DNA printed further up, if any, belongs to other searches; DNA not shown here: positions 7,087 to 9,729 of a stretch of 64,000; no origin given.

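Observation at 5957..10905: Stand-alone operon: pentapeptide-repeat protein, orphan VirD4/TraG coupling ATPase and HExxH protein, with no secretion channel nearby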

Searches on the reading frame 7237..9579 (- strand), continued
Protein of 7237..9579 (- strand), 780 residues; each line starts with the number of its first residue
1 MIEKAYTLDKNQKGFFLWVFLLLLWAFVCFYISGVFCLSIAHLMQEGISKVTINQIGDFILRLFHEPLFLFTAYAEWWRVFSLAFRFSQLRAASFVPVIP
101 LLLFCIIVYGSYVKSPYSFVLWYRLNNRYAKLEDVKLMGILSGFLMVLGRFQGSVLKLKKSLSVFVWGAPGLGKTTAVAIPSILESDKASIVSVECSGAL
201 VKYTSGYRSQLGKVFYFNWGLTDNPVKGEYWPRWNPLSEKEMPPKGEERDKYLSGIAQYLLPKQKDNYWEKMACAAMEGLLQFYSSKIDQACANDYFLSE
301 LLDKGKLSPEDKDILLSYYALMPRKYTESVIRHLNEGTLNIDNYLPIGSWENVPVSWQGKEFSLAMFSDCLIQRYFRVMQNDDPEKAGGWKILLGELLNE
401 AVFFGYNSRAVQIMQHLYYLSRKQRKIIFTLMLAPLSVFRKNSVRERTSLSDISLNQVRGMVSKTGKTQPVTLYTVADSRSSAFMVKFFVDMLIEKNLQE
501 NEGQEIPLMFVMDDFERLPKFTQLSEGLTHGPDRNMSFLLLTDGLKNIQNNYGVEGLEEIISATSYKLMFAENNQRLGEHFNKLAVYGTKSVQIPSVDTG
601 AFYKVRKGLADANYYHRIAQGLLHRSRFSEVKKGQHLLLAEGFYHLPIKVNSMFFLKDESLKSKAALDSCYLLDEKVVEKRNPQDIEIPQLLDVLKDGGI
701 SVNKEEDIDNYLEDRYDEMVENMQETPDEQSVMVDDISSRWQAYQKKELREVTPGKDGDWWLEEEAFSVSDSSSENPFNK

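Call 50: find_encoding_contigs(protein=P0260, flank=10000, max_places=2)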
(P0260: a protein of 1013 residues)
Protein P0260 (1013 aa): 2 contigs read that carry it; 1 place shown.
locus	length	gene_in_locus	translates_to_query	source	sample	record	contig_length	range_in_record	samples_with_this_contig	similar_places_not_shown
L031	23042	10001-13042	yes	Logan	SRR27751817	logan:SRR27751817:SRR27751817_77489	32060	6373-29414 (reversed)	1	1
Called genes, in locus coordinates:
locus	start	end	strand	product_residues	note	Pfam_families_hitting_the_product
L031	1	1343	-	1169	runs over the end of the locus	PF13395:HNH_4 (faint), PF18541:RuvC_III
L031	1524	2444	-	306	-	PF01867:Cas_Cas1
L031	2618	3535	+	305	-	PF00892:EamA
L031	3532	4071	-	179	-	PF13673:Acetyltransf_10, PF00583:Acetyltransf_1, PF13508:Acetyltransf_7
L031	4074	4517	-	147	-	-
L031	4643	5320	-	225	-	PF00132:Hexapep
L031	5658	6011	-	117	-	-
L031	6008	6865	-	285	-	PF20434:BD-FAE (faint), PF00561:Abhydrolase_1, PF12146:Hydrolase_4, PF12697:Abhydrolase_6 (weak)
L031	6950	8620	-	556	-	PF01268:FTHFS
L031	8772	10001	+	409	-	PF13599:Pentapeptide_4, PF13576:Pentapeptide_3, PF00805:Pentapeptide, PF13576:Pentapeptide_3 (weak), PF00805:Pentapeptide (weak)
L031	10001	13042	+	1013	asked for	PF02534:T4SS-DNA_transf, PF10412:TrwB_AAD_bind (weak), PF12696:TraG-D_C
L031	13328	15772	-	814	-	PF00343:Phosphorylase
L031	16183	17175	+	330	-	PF00702:Hydrolase, PF13419:HAD_2 (faint), PF13242:Hydrolase_like (weak)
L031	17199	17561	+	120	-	-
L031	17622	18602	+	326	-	PF00702:Hydrolase, PF13419:HAD_2 (faint), PF13242:Hydrolase_like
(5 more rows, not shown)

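Call 51: find_encoding_contigs(protein=P0277, flank=10000, max_places=2)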
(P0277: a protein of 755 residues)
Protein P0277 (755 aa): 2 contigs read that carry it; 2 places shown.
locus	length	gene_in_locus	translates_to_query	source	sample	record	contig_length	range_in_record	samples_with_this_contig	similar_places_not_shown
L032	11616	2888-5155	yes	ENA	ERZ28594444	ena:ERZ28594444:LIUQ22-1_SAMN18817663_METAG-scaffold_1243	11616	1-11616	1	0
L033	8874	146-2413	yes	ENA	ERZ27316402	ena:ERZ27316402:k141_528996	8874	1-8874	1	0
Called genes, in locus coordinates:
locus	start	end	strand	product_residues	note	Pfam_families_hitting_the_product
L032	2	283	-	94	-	?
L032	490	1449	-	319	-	PF25575:TPR_BSK1_C (faint), PF13371:TPR_9 (faint), PF13181:TPR_8 (faint), PF13414:TPR_11 (faint), PF00515:TPR_1, PF07719:TPR_2 (weak), PF13424:TPR_12 (faint), PF13432:TPR_16 (weak)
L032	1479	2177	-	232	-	PF01479:S4, PF00849:PseudoU_synth_2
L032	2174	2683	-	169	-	PF04452:Methyltrans_RNA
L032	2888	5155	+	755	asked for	PF02534:T4SS-DNA_transf, PF10412:TrwB_AAD_bind, PF12696:TraG-D_C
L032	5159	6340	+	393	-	-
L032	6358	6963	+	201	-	PF13036:LpoB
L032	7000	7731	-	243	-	PF13360:PQQ_2, PF13570:Beta-prop_ACSF4 (weak)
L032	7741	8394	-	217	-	PF10858:DUF2659 (faint)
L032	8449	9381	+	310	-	PF00140:Sigma70_r1_2, PF04542:Sigma70_r2, PF04545:Sigma70_r4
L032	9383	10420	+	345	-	-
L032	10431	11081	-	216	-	-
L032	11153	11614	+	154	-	?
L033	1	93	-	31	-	?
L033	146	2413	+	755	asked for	PF02534:T4SS-DNA_transf, PF10412:TrwB_AAD_bind, PF12696:TraG-D_C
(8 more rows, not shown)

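Call 54: search_protein_families(library=pfam, proteins=[L029:2307-4478:+, L029:4706-5377:+, L029:5384-6724:+, L029:6735-8882:+, L029:8971-9978:+, L029:153-677:+, L028:2952-4073:+, L032:5159-6340:+], max_evalue=0.05)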
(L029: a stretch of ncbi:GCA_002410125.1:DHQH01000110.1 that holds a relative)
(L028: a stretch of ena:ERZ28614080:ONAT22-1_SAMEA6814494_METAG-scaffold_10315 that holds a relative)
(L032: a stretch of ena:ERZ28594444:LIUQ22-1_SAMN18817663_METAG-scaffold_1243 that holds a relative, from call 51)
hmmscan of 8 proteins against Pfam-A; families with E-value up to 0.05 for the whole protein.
L029:2307-4478:+ (723 aa): 1 family
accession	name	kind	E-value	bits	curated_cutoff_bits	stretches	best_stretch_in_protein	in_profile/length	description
PF02321.23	OEP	-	8.6e-25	88.1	22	2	42-240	3-187/187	Outer membrane efflux protein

L029:4706-5377:+ (223 aa): 4 families
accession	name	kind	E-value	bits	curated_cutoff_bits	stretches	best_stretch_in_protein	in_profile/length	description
PF13437.12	HlyD_3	-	4.6e-20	72.8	22.2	1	111-201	2-94/106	HlyD family secretion protein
PF16576.10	HlyD_D23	-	1.2e-14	54.6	30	1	11-211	16-212/214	Barrel-sandwich domain of CusB or HlyD membrane-fusion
PF00364.28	Biotin_lipoyl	-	9e-06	25.9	22.1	1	108-139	42-73/73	Biotin-requiring enzyme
PF13533.13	Biotin_lipoyl_2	-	0.00016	21.9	29.8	0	17-44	3-30/32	Biotin-lipoyl like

L029:5384-6724:+ (446 aa): 3 families
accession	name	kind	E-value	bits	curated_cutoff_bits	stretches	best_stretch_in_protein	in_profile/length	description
PF13437.12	HlyD_3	-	5.3e-12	46.8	22.2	1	325-406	16-95/106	HlyD family secretion protein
PF16576.10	HlyD_D23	-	2.1e-05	24.3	30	1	213-381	20-181/214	Barrel-sandwich domain of CusB or HlyD membrane-fusion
PF01590.32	GAF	-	0.042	14.8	22.4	0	26-155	1-126/133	GAF domain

L029:6735-8882:+ (715 aa): 3 families
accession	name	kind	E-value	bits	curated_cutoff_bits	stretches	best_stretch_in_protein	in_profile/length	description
PF02163.28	Peptidase_M50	-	4.1e-08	33.3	27.2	1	195-275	2-102/221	Peptidase family M50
PF13533.13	Biotin_lipoyl_2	-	8e-05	22.8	29.8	1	469-486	12-29/32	Biotin-lipoyl like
PF13437.12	HlyD_3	-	0.046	14.9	22.2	0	549-619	1-68/106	HlyD family secretion protein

L029:8971-9978:+ (335 aa): 2 families
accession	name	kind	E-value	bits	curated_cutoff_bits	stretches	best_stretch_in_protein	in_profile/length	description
PF00805.28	Pentapeptide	-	1.1e-07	31.7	20.2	1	138-176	2-40/40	Pentapeptide repeats (8 copies)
PF13599.13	Pentapeptide_4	-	0.05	14.1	38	0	134-168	43-77/78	Pentapeptide repeat region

L029:153-677:+ (174 aa): 1 family
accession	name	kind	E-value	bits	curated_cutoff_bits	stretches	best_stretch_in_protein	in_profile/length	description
PF23964.1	DUF7292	-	0.021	15.4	27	1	2-110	4-95/112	Family of unknown function (DUF7292)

L028:2952-4073:+ (373 aa): 0 families

L032:5159-6340:+ (393 aa): 2 families
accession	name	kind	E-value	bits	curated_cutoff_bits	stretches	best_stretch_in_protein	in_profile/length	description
PF23300.3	HEAT_Nup120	-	0.00034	20.9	29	1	174-219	17-61/170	Nucleoporin Nup120, HEAT repeats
PF17406.7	Nrap_D5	-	0.031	14.5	27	0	101-158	39-94/162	Nrap protein PAP/OAS1-like domain 5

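Call 58: find_encoding_contigs(protein=P0263, flank=10000, max_places=2)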
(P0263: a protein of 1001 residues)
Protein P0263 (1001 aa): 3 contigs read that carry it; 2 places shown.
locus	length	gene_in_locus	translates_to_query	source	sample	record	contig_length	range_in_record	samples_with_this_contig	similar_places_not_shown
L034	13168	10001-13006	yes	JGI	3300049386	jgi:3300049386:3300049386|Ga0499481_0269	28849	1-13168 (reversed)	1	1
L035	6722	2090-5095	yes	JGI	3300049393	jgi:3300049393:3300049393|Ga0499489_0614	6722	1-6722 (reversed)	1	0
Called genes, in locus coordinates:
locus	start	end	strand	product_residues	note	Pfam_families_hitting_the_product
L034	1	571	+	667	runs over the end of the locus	-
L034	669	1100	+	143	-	-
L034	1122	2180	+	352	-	PF21088:MS_channel_1st, PF00924:MS_channel_2nd, PF21082:MS_channel_3rd (weak)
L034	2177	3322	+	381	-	PF11873:Mltc_N (weak), PF01464:SLT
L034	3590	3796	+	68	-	PF00313:CSD, PF08206:OB_RNB (weak)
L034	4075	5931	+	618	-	PF00753:Lactamase_B (weak), PF12706:Lactamase_B_2, PF22505:RNase_J_b_CASP, PF07521:RMMBL (weak)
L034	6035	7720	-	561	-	PF01268:FTHFS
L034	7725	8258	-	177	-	-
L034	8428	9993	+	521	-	PF00805:Pentapeptide (weak), PF13576:Pentapeptide_3 (faint), PF13599:Pentapeptide_4, PF00805:Pentapeptide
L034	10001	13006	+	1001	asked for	PF02534:T4SS-DNA_transf, PF10412:TrwB_AAD_bind (weak)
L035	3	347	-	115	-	?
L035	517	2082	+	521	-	PF00805:Pentapeptide (weak), PF13576:Pentapeptide_3 (faint), PF13599:Pentapeptide_4, PF00805:Pentapeptide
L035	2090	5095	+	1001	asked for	PF02534:T4SS-DNA_transf, PF10412:TrwB_AAD_bind (weak)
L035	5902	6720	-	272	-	PF00005:ABC_tran, PF16326:ABC_tran_CTD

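Call 59: find_encoding_contigs(protein=P0269, flank=10000, max_places=2)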
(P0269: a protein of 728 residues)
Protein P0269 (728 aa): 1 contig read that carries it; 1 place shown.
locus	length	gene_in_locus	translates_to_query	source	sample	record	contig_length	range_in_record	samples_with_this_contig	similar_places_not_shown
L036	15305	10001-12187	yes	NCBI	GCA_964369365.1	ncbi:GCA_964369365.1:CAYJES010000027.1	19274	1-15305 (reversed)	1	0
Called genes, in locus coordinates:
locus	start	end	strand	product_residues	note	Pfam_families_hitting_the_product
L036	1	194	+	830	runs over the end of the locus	PF00989:PAS (weak), PF13426:PAS_9 (weak), PF13185:GAF_2 (weak), PF00989:PAS, PF08448:PAS_4 (weak), PF13426:PAS_9, PF00990:GGDEF, PF00563:EAL, +2 more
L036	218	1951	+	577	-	PF03485:Arg_tRNA_synt_N, PF00750:tRNA-synt_1d, PF05746:DALR_1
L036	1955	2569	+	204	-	PF01351:RNase_HII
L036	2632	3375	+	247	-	PF20772:TACO1_YebC_N, PF01709:Transcrip_reg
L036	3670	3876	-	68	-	PF00313:CSD, PF08206:OB_RNB (weak)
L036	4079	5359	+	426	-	PF02403:Seryl_tRNA_N, PF00587:tRNA-synt_2b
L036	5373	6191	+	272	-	PF01975:SurE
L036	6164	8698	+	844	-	PF17900:Peptidase_M1_N, PF01433:Peptidase_M1, PF11940:DUF3458, PF17432:DUF3458_C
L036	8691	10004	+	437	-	PF00805:Pentapeptide, PF13599:Pentapeptide_4, PF25296:Decapeptide (weak), PF00805:Pentapeptide, PF13576:Pentapeptide_3 (weak), PF00805:Pentapeptide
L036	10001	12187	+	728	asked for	PF02534:T4SS-DNA_transf, PF10412:TrwB_AAD_bind, PF12696:TraG-D_C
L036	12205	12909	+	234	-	PF13353:Fer4_12, PF04055:Radical_SAM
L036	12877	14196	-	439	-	-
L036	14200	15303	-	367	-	?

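Call 60: find_encoding_contigs(protein=P0267, flank=10000, max_places=2)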
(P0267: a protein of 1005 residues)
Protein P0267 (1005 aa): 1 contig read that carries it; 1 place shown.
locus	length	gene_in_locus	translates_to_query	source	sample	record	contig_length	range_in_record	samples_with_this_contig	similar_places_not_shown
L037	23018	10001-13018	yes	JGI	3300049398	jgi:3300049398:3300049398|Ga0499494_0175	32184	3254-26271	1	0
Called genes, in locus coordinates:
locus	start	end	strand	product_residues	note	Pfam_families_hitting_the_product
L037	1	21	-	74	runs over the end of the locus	PF13467:RHH_4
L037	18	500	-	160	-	PF04386:SspB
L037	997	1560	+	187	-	PF00186:DHFR_1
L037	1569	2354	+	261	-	PF00303:Thymidylat_synt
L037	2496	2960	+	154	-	-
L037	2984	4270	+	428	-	PF02133:Transp_cyt_pur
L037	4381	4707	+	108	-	-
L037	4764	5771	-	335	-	PF01408:GFO_IDH_MocA, PF22725:GFO_IDH_MocA_C3, PF02894:GFO_IDH_MocA_C (weak)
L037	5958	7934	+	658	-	PF02321:OEP (faint)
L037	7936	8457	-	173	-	-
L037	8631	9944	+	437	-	PF00805:Pentapeptide, PF13576:Pentapeptide_3 (faint), PF13599:Pentapeptide_4, PF25296:Decapeptide (faint), PF00805:Pentapeptide (weak)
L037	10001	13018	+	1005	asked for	-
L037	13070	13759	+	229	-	-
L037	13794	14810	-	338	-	PF01656:CbiA, PF09140:MipZ (weak), PF10609:ParA, PF13614:AAA_31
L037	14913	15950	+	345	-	PF01145:Band_7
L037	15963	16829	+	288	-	PF01145:Band_7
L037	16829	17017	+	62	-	PF09838:DUF2065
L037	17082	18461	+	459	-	PF00089:Trypsin, PF04495:GRASP55_65 (faint), PF13365:Trypsin_2, PF00595:PDZ, PF13180:PDZ_2, PF17820:PDZ_6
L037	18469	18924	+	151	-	PF04364:DNA_pol3_chi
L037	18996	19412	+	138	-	PF00334:NDK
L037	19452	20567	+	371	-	PF09839:DUF2066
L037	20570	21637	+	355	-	PF01594:AI-2E_transport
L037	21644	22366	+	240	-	PF00308:Bac_DnaA (faint), PF22688:Hda_lid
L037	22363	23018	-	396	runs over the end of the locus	PF01612:DNA_pol_A_exo1, PF00570:HRDC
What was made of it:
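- In L037 an opposite-strand gene separates the OMF and PRP genes (call 60).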

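Call 61: find_encoding_contigs(protein=P0282, flank=10000, max_places=2)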
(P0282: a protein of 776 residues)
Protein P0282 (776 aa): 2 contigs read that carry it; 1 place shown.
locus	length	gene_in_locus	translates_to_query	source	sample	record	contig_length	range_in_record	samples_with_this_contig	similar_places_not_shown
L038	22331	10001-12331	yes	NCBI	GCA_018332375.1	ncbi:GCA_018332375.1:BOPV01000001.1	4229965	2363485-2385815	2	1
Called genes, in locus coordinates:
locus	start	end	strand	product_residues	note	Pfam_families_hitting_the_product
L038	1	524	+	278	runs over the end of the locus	PF00005:ABC_tran, PF13304:AAA_21 (faint)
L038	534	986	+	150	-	PF21291:CYNS_N, PF02560:Cyanate_lyase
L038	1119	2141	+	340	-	PF03448:MgtE_N (faint), PF14842:FliG_N, PF14841:FliG_M, PF14842:FliG_N (weak), PF01706:FliG_C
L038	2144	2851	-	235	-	PF00702:Hydrolase, PF13419:HAD_2 (weak)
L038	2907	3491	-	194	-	PF01641:SelR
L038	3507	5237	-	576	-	PF09471:Peptidase_M64, PF00353:HemolysinCabind (weak), PF13946:DUF4214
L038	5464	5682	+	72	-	-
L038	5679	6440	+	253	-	PF04335:VirB8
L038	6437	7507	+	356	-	PF03524:CagX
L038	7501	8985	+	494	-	PF03743:TrbI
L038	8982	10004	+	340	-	PF00437:T2SSE, PF13191:AAA_16 (weak)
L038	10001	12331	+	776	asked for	PF02534:T4SS-DNA_transf, PF10412:TrwB_AAD_bind, PF12696:TraG-D_C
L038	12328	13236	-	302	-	PF05050:Methyltransf_21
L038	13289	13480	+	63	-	-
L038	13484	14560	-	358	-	PF20706:GT4-conflict, PF00534:Glycos_transf_1, PF13692:Glyco_trans_1_4 (weak), PF13524:Glyco_trans_1_2 (faint)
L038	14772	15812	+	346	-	PF01370:Epimerase, PF04321:RmlD_sub_bind, PF16363:GDP_Man_Dehyd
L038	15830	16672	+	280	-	PF01061:ABC2_membrane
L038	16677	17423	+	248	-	PF00005:ABC_tran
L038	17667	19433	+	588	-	PF00664:ABC_membrane, PF00005:ABC_tran, PF02463:SMC_N (faint), PF13304:AAA_21 (faint)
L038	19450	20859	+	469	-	PF25919:BSH_CusB (faint), PF25917:BSH_RND (weak), PF25973:BSH_CzcB (faint), PF25984:BSH_YknX (weak), PF25994:HH_AprE, PF26002:Beta-barrel_AprE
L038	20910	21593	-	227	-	PF00702:Hydrolase, PF13419:HAD_2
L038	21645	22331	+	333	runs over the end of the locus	PF00291:PALP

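Call 62: find_encoding_contigs(protein=P0289, flank=10000, max_places=2)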
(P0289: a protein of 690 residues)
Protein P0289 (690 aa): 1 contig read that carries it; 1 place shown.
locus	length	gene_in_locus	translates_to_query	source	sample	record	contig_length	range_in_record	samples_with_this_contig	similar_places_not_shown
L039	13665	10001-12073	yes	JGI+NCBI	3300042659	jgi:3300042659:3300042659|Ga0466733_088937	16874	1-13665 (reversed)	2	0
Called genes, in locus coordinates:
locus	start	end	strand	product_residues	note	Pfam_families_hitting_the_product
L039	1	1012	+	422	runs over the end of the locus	PF02403:Seryl_tRNA_N, PF00587:tRNA-synt_2b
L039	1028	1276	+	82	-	-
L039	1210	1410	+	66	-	-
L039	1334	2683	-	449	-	PF03702:AnmK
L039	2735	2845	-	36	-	-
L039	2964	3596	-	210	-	PF00702:Hydrolase, PF12710:HAD (weak), PF13419:HAD_2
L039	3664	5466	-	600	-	PF02518:HATPase_c (weak), PF13589:HATPase_c_3, PF01119:DNA_mis_repair, PF08676:MutL_C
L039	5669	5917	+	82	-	-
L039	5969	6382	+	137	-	-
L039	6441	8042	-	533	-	PF00342:PGI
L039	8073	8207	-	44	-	-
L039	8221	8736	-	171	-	PF01252:Peptidase_A8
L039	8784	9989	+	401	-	PF13599:Pentapeptide_4 (faint), PF13576:Pentapeptide_3 (weak), PF00805:Pentapeptide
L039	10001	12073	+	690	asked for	PF02534:T4SS-DNA_transf, PF12696:TraG-D_C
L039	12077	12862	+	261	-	-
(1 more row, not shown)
